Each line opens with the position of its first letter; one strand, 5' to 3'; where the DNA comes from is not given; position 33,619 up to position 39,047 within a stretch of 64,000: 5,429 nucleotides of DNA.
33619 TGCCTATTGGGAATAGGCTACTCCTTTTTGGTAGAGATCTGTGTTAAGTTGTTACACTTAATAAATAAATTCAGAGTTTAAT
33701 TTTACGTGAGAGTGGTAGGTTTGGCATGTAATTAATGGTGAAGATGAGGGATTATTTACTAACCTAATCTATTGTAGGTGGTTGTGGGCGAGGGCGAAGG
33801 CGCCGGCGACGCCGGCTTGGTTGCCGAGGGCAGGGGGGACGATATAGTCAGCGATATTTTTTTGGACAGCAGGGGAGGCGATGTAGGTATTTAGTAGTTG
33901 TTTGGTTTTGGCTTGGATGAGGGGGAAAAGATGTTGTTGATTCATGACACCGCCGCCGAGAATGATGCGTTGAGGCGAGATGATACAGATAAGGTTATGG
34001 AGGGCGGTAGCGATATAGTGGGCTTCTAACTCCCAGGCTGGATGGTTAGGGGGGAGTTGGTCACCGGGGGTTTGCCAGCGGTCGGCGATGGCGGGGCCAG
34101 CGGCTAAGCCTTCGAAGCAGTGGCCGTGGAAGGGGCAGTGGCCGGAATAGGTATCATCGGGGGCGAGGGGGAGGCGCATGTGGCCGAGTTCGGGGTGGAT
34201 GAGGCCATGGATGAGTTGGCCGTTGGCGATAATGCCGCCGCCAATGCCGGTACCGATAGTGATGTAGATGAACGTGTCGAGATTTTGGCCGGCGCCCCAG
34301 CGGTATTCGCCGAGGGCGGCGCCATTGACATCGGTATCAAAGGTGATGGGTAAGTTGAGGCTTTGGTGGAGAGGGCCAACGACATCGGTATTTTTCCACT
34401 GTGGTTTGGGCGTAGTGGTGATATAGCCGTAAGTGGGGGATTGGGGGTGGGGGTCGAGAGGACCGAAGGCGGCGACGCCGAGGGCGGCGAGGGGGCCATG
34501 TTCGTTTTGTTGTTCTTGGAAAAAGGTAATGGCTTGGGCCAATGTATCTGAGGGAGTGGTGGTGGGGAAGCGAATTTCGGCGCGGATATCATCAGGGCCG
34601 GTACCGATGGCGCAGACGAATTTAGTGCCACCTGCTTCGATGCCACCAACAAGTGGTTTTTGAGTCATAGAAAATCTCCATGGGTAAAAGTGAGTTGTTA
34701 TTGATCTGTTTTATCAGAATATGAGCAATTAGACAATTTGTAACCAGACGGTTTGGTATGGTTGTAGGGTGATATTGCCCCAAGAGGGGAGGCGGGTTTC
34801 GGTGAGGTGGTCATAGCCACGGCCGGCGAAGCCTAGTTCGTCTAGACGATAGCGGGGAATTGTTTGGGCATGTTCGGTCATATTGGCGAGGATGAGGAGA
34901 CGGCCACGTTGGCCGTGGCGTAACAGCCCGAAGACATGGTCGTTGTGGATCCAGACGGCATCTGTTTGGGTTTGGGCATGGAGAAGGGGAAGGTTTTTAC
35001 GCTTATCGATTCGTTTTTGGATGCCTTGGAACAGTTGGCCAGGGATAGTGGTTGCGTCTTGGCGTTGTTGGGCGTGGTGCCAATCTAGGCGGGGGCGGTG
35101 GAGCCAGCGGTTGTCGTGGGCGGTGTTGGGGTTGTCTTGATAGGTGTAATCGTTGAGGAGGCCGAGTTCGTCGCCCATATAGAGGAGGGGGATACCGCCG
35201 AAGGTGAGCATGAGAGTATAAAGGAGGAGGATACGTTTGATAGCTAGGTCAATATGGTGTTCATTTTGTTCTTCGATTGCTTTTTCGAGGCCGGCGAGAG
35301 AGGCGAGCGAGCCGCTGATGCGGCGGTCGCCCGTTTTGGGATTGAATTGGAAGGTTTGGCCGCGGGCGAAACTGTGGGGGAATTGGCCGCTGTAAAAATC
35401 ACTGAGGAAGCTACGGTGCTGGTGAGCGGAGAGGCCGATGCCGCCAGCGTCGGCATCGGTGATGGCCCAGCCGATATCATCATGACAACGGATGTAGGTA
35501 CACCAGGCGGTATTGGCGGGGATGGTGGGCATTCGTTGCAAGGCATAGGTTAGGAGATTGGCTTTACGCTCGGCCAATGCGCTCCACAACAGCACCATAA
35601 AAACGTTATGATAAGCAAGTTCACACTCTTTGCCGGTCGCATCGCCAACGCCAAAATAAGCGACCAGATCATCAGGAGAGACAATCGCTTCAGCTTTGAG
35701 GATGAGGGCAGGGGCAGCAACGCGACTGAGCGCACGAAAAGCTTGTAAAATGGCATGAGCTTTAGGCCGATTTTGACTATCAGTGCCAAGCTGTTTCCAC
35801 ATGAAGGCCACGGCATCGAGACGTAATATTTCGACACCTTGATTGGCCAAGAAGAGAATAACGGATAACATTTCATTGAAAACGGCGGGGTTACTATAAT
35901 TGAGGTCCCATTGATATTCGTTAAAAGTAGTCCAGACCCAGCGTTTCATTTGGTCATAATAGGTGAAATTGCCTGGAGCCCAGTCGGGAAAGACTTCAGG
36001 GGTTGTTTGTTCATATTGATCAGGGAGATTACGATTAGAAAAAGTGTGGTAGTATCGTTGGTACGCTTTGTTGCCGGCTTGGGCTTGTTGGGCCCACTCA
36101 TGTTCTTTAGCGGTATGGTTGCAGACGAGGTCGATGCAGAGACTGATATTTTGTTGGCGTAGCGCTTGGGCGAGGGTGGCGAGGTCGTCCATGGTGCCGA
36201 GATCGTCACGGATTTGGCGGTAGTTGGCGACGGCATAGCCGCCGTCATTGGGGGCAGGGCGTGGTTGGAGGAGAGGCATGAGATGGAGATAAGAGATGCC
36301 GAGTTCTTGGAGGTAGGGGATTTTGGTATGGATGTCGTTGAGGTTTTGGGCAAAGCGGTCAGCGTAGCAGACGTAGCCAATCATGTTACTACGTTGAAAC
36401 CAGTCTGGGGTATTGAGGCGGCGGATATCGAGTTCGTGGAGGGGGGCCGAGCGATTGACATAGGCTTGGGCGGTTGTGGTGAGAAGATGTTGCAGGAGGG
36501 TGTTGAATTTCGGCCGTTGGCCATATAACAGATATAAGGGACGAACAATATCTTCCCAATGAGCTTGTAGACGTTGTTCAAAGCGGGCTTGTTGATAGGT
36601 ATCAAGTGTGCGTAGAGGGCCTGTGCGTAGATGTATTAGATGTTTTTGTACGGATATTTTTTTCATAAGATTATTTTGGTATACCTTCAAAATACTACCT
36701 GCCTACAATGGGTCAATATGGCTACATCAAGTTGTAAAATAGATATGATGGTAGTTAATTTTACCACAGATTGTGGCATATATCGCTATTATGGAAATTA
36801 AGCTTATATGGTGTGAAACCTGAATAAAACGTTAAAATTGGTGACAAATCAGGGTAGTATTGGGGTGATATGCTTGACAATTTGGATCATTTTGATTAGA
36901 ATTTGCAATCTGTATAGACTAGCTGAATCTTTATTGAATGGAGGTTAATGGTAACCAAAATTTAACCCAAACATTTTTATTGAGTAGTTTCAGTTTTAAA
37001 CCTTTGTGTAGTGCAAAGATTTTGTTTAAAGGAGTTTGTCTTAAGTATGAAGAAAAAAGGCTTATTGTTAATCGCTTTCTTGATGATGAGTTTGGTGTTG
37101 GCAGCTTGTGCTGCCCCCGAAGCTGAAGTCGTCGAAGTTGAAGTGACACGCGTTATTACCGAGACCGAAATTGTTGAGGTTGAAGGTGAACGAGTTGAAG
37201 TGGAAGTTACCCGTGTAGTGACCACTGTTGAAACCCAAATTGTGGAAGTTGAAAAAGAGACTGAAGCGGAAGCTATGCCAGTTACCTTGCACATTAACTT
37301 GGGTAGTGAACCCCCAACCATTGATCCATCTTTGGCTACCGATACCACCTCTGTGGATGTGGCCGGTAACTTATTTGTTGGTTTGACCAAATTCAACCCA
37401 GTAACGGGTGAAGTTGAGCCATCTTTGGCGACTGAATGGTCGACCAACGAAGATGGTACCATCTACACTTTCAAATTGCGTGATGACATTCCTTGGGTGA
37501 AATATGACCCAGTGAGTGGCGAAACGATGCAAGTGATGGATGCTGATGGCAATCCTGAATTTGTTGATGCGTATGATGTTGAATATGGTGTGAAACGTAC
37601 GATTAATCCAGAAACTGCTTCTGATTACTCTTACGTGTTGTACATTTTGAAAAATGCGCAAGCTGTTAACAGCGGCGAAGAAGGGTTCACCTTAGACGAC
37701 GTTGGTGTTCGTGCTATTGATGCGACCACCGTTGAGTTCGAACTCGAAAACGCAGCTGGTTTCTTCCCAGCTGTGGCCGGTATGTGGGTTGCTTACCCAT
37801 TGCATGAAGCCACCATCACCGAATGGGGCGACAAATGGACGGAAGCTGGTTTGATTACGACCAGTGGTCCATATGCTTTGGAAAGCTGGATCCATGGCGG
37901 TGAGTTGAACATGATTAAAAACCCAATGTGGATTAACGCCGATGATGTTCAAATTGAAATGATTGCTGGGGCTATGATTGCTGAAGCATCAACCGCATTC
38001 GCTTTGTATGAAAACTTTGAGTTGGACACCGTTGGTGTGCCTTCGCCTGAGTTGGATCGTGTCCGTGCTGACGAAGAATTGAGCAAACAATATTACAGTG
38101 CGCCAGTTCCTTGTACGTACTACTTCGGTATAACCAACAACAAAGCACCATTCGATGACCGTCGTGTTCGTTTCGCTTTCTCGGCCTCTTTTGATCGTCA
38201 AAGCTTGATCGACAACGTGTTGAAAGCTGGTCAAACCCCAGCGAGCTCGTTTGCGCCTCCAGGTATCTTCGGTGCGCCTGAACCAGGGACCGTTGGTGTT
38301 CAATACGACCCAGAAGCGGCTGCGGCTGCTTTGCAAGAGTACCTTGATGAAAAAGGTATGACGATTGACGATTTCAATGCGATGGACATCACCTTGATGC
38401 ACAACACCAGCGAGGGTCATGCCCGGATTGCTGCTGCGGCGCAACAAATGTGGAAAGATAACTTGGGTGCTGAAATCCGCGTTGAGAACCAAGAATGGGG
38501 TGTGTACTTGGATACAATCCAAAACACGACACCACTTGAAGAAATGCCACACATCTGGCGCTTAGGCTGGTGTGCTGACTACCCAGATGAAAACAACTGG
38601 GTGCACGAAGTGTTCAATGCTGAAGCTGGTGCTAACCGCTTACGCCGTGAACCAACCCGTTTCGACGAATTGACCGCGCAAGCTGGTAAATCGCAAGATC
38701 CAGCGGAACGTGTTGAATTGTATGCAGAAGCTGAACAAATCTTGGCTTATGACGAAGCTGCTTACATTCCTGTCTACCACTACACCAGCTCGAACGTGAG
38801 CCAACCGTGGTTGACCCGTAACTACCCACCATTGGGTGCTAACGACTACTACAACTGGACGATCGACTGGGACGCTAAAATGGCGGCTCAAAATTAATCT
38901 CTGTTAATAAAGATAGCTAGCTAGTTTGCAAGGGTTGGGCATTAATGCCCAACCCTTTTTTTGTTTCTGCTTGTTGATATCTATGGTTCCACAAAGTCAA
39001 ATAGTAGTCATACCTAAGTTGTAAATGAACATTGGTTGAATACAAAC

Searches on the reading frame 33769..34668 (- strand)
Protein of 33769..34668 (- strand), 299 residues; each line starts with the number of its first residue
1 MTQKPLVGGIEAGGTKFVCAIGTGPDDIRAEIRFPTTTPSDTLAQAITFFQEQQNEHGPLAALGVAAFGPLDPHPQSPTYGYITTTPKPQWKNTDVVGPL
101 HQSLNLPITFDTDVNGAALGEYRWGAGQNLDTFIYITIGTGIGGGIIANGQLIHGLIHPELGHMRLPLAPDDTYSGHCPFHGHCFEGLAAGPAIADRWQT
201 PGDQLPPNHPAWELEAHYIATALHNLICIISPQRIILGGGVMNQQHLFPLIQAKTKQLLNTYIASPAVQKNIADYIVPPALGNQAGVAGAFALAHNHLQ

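Call 81: search_protein_families(library=pfam, proteins=[window:33769-34668:-], max_evalue=0.00001)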
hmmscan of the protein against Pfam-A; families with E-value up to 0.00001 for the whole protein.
window:33769-34668:- (299 aa): 1 family
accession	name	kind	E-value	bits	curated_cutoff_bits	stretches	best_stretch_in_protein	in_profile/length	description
PF00480.26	ROK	-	1.7e-71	241.6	22.9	1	8-296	2-293/294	ROK family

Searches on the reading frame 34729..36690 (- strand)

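Call 81: search_protein_families(library=pfam, proteins=[window:34729-36690:-], max_evalue=0.00001)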
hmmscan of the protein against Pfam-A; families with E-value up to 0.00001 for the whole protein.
window:34729-36690:- (653 aa): 1 family
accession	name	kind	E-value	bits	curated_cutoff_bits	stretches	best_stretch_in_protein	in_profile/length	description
PF00128.31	Alpha-amylase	-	2.3e-40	139.7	22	1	95-387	4-297/446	Alpha amylase, catalytic domain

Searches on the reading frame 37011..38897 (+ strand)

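Call 81: search_protein_families(library=pfam, proteins=[window:37011-38897:+], max_evalue=0.00001)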
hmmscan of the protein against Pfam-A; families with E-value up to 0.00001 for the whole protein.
window:37011-38897:+ (628 aa): 1 family
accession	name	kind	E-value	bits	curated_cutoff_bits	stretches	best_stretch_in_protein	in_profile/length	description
PF00496.27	SBP_bac_5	-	3.1e-59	201.4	32.4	1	134-536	1-362/368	Bacterial extracellular solute-binding proteins, family 5 Middle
